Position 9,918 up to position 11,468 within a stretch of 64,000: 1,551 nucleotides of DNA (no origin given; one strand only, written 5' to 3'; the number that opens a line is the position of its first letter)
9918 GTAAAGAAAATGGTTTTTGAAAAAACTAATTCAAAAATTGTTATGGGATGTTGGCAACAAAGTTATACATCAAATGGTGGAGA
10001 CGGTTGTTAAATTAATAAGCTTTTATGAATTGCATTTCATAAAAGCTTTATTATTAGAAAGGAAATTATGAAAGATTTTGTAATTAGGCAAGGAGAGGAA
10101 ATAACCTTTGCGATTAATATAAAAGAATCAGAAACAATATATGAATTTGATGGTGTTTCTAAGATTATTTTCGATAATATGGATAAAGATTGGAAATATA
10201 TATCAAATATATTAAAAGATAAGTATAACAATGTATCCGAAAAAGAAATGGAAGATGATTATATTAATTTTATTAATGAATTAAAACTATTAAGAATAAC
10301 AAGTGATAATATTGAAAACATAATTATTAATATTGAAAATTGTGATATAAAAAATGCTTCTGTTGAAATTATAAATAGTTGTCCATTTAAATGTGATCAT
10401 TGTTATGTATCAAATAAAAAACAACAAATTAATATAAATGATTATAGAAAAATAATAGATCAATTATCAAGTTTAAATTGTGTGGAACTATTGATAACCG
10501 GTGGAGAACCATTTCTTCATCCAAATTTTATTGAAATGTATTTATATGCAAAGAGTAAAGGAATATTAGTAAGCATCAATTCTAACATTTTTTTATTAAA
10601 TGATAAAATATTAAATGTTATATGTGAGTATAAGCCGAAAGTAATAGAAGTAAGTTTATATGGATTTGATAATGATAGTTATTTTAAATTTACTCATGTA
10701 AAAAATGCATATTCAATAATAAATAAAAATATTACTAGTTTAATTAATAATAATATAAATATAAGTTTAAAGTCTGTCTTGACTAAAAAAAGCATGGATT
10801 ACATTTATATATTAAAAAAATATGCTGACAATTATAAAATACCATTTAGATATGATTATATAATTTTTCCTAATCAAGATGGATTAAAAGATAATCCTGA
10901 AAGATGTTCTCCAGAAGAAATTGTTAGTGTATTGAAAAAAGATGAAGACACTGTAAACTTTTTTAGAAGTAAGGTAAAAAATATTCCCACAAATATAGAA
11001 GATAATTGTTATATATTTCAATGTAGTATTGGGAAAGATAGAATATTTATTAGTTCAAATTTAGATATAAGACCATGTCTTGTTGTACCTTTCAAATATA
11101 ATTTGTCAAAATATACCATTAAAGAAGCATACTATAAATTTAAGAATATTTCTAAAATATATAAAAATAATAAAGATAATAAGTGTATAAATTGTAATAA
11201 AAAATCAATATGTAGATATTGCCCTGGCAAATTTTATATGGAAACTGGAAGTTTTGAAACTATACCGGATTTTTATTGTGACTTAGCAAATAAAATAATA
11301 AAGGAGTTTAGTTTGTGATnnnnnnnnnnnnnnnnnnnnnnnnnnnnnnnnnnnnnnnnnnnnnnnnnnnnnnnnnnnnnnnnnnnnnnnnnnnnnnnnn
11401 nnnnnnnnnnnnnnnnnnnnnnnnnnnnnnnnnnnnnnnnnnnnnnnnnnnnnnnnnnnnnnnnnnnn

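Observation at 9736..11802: Compact radical-SAM/SPASM RiPP-like operon: precursor + RRE-rSAM maturase + GNAT-like partner, with no exporter or protease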

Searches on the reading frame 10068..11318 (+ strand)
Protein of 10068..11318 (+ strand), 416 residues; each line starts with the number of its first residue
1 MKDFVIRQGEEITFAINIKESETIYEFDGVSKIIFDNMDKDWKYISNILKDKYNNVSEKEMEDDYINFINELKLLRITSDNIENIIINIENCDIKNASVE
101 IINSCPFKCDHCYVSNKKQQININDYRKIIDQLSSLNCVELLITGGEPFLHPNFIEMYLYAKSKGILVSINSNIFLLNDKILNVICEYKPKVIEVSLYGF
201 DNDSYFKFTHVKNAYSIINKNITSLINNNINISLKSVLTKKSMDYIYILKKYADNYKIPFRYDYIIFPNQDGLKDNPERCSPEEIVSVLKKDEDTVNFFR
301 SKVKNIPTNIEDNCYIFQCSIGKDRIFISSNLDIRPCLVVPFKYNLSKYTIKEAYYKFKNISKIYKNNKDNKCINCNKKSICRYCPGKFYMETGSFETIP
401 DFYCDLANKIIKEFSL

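Call 3: search_protein_families(library=pfam, proteins=[window:10068-11318:+], max_evalue=1)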
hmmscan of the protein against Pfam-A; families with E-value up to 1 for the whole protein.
window:10068-11318:+ (416 aa): 4 families
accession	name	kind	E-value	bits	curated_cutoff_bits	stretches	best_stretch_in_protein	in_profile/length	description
PF04055.27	Radical_SAM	-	1.2e-14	55.3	29.5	1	99-231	1-142/166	Radical SAM superfamily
PF13353.11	Fer4_12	-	0.00029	21.6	22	1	102-155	12-68/137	4Fe-4S single cluster domain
PF05402.18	PqqD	-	0.01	16.6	23.4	1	21-73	9-62/67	Coenzyme PQQ synthesis protein D (PqqD)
PF07709.16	SRR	-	0.13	13.1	20.6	0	206-216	1-11/14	Seven Residue Repeat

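Call 4: search_protein_families(library=ncbifam, proteins=[window:10068-11318:+], max_evalue=1)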
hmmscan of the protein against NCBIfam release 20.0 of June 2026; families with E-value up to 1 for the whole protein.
window:10068-11318:+ (416 aa): 40 families (the best 25 are shown)
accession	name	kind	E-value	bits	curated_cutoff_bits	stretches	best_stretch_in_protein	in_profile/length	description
TIGR04545.1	rSAM_ahbD_hemeb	equivalog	5.8e-19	68.7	500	2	99-291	4-200/339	heme b synthase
TIGR04053.2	TIGR04053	equivalog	1.3e-16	60.8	395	2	100-258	13-178/366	TIGR04053 family radical SAM/SPASM domain-containing protein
NF012164.0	AlbA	equivalog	7.5e-16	57.6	850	1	94-389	112-412/442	subtilosin maturase AlbA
TIGR04546.1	rSAM_ahbC_deAc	equivalog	1.5e-15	56.9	650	1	100-259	44-206/390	12,18-didecarboxysiroheme deacetylase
TIGR04051.1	rSAM_NirJ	equivalog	9.8e-15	54.4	515.45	1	101-249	8-159/354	heme d1 biosynthesis radical SAM protein NirJ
TIGR04317.1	W_rSAM_matur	equivalog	1.1e-14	54.4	380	1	93-258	2-176/349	tungsten cofactor oxidoreductase radical SAM maturase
TIGR04054.1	rSAM_NirJ1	equivalog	1.1e-14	53.9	650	1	101-264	42-208/387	putative heme d1 biosynthesis radical SAM protein NirJ1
TIGR04303.1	GeoRSP_rSAM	equivalog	2.1e-14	53.8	400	1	101-404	11-324/325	GeoRSP system radical SAM/SPASM protein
TIGR04251.1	SCM_rSAM_ScmF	equivalog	4.7e-14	52.5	400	1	102-254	11-170/353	SynChlorMet cassette radical SAM/SPASM protein ScmF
TIGR04055.1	rSAM_NirJ2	equivalog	7.9e-14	51.9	500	1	100-396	5-315/326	putative heme d1 biosynthesis radical SAM protein NirJ2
TIGR04082.1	rSAM_for_selen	equivalog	1.3e-12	47.3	350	1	98-263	202-369/516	thio(seleno)oxazole modification radical SAM maturase SbtM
TIGR03962.1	mycofact_rSAM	equivalog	2.3e-12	46.7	265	1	99-261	16-181/339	mycofactocin radical SAM maturase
TIGR02666.1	moaA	equivalog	2.6e-12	46.4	284.05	1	99-304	14-231/336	GTP 3',8-cyclase MoaA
TIGR04340.1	rSAM_ACGX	hypoth_equivalog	2.4e-10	40.2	400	2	100-202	8-120/341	radical SAM/SPASM domain protein, ACGX system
NF045574.1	sacti_mat_StsB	exception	5.9e-10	38.6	625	1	71-382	72-391/466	StsB family radical SAM/SPASM domain sactipeptide maturase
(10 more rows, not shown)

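Call 5: find_homologous_proteins(query=window:10068-11318:+)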
Query window:10068-11318:+ (416 aa): 63 proteins with E <= 0.001 among 6970 candidates.
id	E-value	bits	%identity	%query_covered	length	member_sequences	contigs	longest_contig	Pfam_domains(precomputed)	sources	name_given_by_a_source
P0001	2.7e-271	918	100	100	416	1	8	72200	PF04055.28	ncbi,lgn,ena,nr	ncbi:MAG: radical SAM protein [Bacilli bacterium]|nr:radical SAM protein [Bacilli bacterium]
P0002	3.3e-146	506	58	100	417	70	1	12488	PF04055.28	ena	-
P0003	2.4e-144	499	57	100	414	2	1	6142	PF04055.28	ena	-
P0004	6.6e-142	491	56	100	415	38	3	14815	PF04055.28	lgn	-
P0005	2.2e-140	486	58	95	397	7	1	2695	PF04055.28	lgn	-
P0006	1.0e-139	484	52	100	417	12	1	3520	PF04055.28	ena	-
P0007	6.2e-128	445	51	100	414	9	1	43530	PF04055.28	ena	-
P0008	2.3e-121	424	52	93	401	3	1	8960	PF04055.28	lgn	-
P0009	3.3e-106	374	47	100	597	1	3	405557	PF04055.28,PF13302.14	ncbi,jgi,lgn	jgi:MoaA/NifB/PqqE/SkfB family radical SAM enzyme/L-amino acid N-acyltransferase YncA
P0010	4.1e-104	367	46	99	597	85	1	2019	PF04055.28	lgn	-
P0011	4.1e-100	354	46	100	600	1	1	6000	PF04055.28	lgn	-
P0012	3.2e-97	344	57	69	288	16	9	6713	PF04055.28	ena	-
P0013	2.3e-94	335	46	83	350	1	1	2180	PF04055.28,PF13353.12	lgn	-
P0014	4.0e-94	334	49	77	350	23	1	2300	PF04055.28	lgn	-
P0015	5.8e-94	334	50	76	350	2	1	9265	PF04055.28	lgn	-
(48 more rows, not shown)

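Call 6: find_related_loci(query=window:10068-11318:+, collection=genome_contigs, flank=6000)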
Query window:10068-11318:+ (416 aa) in genome_contigs; peptide patterns used: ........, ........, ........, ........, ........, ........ (x = any residue, [..] = any of these).
77 stretches matched a pattern; 2 encode a relative of the query (tblastn E <= 1e-3); 2 distinct loci.
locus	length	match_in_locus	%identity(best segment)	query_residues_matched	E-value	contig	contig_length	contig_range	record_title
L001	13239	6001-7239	57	1-414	2e-146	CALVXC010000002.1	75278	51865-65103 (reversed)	MAG: uncultured Bacilli bacterium isolate BRZ_GA__bin52 genome assembly, contig: BRZ_GA__NODE_629_length_75278_cov_7.941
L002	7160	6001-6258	33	95-175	2e-9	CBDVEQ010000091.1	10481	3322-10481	MAG TPA_asm: uncultured bacterium isolate SRR22302360_binner13_Refined_25 genome assembly, contig: ERZ25073602.2171, who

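Call 8: find_encoding_contigs(protein=P0009, flank=5000, max_places=3)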
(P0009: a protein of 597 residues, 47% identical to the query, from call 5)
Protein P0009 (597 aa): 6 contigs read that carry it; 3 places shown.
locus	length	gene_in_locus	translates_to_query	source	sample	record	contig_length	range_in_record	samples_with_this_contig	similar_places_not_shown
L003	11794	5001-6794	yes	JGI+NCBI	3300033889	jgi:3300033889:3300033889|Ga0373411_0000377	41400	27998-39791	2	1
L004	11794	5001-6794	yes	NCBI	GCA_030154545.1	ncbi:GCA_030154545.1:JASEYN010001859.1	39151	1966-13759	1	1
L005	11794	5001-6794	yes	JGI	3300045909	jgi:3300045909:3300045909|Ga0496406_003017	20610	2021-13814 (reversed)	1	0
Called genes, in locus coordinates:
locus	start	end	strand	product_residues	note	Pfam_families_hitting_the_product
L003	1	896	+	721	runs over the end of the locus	PF17854:FtsK_alpha, PF01580:FtsK_SpoIIIE, PF09397:FtsK_gamma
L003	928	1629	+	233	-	PF01048:PNP_UDP_1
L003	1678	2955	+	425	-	PF05193:Peptidase_M16_C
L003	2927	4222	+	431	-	PF00675:Peptidase_M16, PF05193:Peptidase_M16_C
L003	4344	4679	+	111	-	PF00436:SSB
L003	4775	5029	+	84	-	-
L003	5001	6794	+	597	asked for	PF04055:Radical_SAM, PF13302:Acetyltransf_3 (weak)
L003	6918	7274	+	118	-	PF12844:HTH_19, PF13560:HTH_31, PF01381:HTH_3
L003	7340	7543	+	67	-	PF00313:CSD, PF23456:CSDE1 (weak)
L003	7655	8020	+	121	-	-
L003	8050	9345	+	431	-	PF02885:Glycos_trans_3N, PF00591:Glycos_transf_3, PF07831:PYNP_C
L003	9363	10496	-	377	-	PF02557:VanY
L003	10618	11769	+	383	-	PF00768:Peptidase_S11, PF13354:Beta-lactamase2, PF07943:PBP5_C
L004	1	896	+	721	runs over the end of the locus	PF17854:FtsK_alpha, PF01580:FtsK_SpoIIIE, PF09397:FtsK_gamma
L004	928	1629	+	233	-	PF01048:PNP_UDP_1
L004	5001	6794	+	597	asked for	PF04055:Radical_SAM, PF13302:Acetyltransf_3 (weak)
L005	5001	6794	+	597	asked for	PF04055:Radical_SAM, PF13302:Acetyltransf_3 (weak)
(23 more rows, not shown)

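Call 12: find_related_loci(query=A1, collection=metagenome_contigs, flank=4000)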
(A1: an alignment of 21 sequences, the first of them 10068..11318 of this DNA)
Query A1 (416 aa) in metagenome_contigs; peptide patterns used: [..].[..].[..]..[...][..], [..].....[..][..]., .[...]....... (x = any residue, [..] = any of these).
255 stretches matched a pattern; 70 encode a relative of the query (tblastn E <= 1e-3); 70 distinct loci.
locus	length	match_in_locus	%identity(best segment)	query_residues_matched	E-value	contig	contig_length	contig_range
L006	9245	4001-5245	57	1-415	5e-145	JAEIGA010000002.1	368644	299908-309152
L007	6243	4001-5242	52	1-415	8e-139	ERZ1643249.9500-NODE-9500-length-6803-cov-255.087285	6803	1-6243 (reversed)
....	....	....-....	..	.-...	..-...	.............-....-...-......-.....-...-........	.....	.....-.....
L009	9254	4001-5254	46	4-414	3e-108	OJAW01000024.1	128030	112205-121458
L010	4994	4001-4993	55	1-331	2e-100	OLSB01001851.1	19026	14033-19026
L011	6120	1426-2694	41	1-415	1e-99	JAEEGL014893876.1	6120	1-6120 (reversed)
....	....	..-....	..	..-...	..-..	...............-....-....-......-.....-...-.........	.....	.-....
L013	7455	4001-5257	44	4-415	5e-86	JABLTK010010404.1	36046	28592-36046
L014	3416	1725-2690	45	93-414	5e-85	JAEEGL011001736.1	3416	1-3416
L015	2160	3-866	50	129-414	2e-87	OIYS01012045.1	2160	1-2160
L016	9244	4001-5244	57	1-415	1e-126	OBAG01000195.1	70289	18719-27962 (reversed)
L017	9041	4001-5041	40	70-413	2e-76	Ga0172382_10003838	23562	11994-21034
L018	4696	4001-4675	56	1-226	3e-73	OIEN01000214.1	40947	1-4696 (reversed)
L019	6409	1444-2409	43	93-414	5e-71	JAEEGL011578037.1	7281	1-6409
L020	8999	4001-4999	36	83-414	7e-65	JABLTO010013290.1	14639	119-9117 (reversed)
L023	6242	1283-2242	37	97-412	8e-55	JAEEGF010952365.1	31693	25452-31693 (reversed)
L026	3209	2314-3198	39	21-298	3e-50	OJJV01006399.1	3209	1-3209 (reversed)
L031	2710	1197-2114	30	99-409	3e-34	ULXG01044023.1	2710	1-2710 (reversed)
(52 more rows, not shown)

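Call 18: search_solved_structures(query=A1, max_evalue=0.001)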
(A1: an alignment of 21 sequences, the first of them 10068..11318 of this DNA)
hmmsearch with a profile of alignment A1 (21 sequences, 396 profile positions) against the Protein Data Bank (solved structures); distinct sequences matched with E-value up to 0.001: 23.
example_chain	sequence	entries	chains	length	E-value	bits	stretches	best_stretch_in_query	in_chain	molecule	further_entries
6efn_A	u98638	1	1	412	1.4e-19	73.5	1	30-319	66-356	Sporulation killing factor maturation protein SkfB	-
2fb2_A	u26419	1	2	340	4.1e-12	48.9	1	70-273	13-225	Molybdenum cofactor biosynthesis protein A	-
1tv7_A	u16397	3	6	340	5e-12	48.6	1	70-273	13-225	Molybdenum cofactor biosynthesis protein A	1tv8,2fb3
8hzv_A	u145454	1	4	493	3.9e-11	45.7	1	80-204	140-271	Radical S-Adenosyl-L-methionine Enzyme DesII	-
8hzy_A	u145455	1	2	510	4.1e-11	45.6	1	80-204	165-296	DesII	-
9dfu_A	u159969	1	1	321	2.2e-09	39.9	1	77-242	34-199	Radical SAM core domain-containing protein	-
9dfn_A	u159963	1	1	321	2.7e-09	39.7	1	78-242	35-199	Radical SAM core domain-containing protein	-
5v1q_A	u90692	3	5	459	2.7e-09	39.6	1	63-362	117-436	Radical SAM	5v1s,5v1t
7n7h_A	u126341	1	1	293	2.9e-09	39.5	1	77-221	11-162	VIPERIN-LIKE ENZYME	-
7vob_C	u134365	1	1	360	1.2e-08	37.5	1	75-232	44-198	Cytosylglucuronate decarboxylase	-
7voc_C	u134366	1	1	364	1.3e-08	37.4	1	75-232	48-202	Cytosylglucuronate decarboxylase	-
7tol_A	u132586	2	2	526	1.5e-08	37.2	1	65-183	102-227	glycerol dibiphytanyl glycerol tetraether - macrocyclic archaeol synthase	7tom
9dfw_A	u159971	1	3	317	1.4e-07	34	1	79-242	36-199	Radical SAM core domain-containing protein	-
9dgw_A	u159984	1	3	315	1.4e-07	34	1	79-242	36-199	Radical SAM core domain-containing protein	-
7n7i_A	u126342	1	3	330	1.9e-07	33.5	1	79-242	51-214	Viperin-like enzyme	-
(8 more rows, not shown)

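Call 34: predict_structure(alignment_id=A1)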
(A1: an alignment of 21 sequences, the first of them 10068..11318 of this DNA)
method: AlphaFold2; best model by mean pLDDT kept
length: 416 residues; sequences in the alignment: 21
mean_pLDDT: 91.3   pTM: 0.89
mean pLDDT of the five models: 91.3, 91.4, 90.6, 90.5, 90.1
residues with pLDDT >= 90: 296; 70-90: 113; 50-70: 7; < 50: 0
segments of 3 or more residues with pLDDT < 50: none
pLDDT, mean of each block of 10 residues (from residue 1): 87 90 88 91 92 90 92 89 74 90 90 82 98 92 96 98 95 97 97 96 94 97 97 95 94 96 83 83 96 92 87 85 92 93 95 92 87 87 91 91 95 91
secondary structure, 60 per line:
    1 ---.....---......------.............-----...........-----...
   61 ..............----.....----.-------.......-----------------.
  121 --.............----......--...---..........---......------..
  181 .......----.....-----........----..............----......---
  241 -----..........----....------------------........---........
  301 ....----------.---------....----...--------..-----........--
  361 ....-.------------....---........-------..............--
elements in order: E4-8 E12-17 E24-28 H29-36 H42-52 H58-74 E96-102 H123-135 E140-145 H154-163 E167-172 H179-187 E192-196 H202-209 H214-227 E232-237 H246-255 E260-263 H282-289 H293-304 E325-328 E333-335 H351-358 H361-364 H379-382 H386-393 H401-414

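Call 39: fold_search(model_id=the predicted structure, library=pdb)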
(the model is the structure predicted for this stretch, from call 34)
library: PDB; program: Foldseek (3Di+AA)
matches with E <= 10: 1575; with E <= 0.001: 117
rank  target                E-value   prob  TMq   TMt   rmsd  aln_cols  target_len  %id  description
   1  5why_B                8.9e-17  1.00  0.56  0.55  19.4       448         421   18  Structural Insights into Thioether Bond Formation in the Biosynthesis of Sactipeptides (released 2017-07-26)
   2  5why_A                2.6e-16  1.00  0.56  0.56  18.9       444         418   19  Structural Insights into Thioether Bond Formation in the Biosynthesis of Sactipeptides (released 2017-07-26)
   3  5v1s_B                6.2e-16  1.00  0.59  0.57   9.5       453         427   17  Crystal structure of Streptococcus suis SuiB bound to S-adenosylmethionine (released 2017-08-30)
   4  5v1q_A                8.4e-16  1.00  0.61  0.60   9.4       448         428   17  Crystal structure of Streptococcus suis SuiB (released 2017-08-30)
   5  5wgg_A                1.1e-15  1.00  0.56  0.53  19.3       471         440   17  Structural Insights into Thioether Bond Formation in the Biosynthesis of Sactipeptides (released 2017-07-26)
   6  5v1s_A                2.4e-15  1.00  0.60  0.59   9.4       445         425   17  Crystal structure of Streptococcus suis SuiB bound to S-adenosylmethionine (released 2017-08-30)
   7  5v1t_A                4.4e-15  1.00  0.61  0.58   9.3       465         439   16  Crystal structure of Streptococcus suis SuiB bound to precursor peptide SuiA (released 2017-08-30)
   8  5v1q_B                7.9e-15  1.00  0.60  0.57   9.4       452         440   17  Crystal structure of Streptococcus suis SuiB (released 2017-08-30)
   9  6efn                  8.3e-14  1.00  0.53  0.57   9.0       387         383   14  Structure of a RiPP maturase, SkfB (released 2018-10-24)
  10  4k38_B                1.4e-12  1.00  0.57  0.65   5.6       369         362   15  Native anSMEcpe with bound AdoMet and Kp18Cys peptide (released 2013-05-08)
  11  4k36_A                1.7e-12  1.00  0.57  0.62   5.5       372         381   17  His6 tagged anSMEcpe with bound AdoMet (released 2013-05-08)
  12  4k37_B                2.8e-12  1.00  0.58  0.65   5.3       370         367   17  Native anSMEcpe with bound AdoMet (released 2013-05-08)
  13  4k37_A                3.6e-12  1.00  0.59  0.66   5.3       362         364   15  Native anSMEcpe with bound AdoMet (released 2013-05-08)
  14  4k39_A                9.2e-12  1.00  0.57  0.64   5.4       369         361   16  Native anSMEcpe with bound AdoMet and Cp18Cys peptide (released 2013-05-08)
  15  4k39_B                9.8e-12  1.00  0.59  0.67   5.4       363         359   16  Native anSMEcpe with bound AdoMet and Cp18Cys peptide (released 2013-05-08)
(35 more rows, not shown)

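Call 45: find_encoding_contigs(protein=P0001, flank=3000, max_places=8)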
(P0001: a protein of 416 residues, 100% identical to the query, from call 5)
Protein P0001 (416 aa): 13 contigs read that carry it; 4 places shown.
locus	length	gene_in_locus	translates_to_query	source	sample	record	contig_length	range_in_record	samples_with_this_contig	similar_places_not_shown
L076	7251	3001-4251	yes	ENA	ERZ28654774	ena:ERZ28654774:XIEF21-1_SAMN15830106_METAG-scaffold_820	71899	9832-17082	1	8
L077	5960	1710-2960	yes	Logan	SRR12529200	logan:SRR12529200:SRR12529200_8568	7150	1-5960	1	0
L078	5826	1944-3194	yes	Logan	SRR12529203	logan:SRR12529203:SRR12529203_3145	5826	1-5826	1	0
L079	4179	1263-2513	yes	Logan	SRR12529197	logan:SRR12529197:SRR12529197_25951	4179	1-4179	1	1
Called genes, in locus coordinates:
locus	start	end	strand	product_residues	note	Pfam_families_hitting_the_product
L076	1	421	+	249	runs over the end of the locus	PF00005:ABC_tran, PF13304:AAA_21 (faint)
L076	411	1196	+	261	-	PF00528:BPD_transp_1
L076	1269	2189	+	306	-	PF23441:SDR (weak), PF00106:adh_short, PF08659:KR, PF13561:adh_short_C2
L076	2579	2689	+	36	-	-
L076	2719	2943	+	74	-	-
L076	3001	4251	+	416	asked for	PF04055:Radical_SAM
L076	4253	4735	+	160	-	PF13673:Acetyltransf_10 (weak)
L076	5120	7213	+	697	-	PF00580:UvrD-helicase, PF01443:Viral_helicase1 (faint), PF13245:AAA_19, PF13604:AAA_30 (faint), PF21196:PcrA_UvrD_tudor (faint), PF13087:AAA_12 (faint), PF13361:UvrD_C, PF13538:UvrD_C_2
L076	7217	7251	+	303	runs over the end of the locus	PF00483:NTP_transferase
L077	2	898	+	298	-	?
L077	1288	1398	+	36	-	-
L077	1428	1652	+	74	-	-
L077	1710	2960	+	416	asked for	PF04055:Radical_SAM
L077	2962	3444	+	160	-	PF13673:Acetyltransf_10 (weak)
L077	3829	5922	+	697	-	PF00580:UvrD-helicase, PF01443:Viral_helicase1 (faint), PF13245:AAA_19, PF13604:AAA_30 (faint), PF21196:PcrA_UvrD_tudor (faint), PF13087:AAA_12 (faint), PF13361:UvrD_C, PF13538:UvrD_C_2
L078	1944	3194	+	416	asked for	PF04055:Radical_SAM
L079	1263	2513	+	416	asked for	PF04055:Radical_SAM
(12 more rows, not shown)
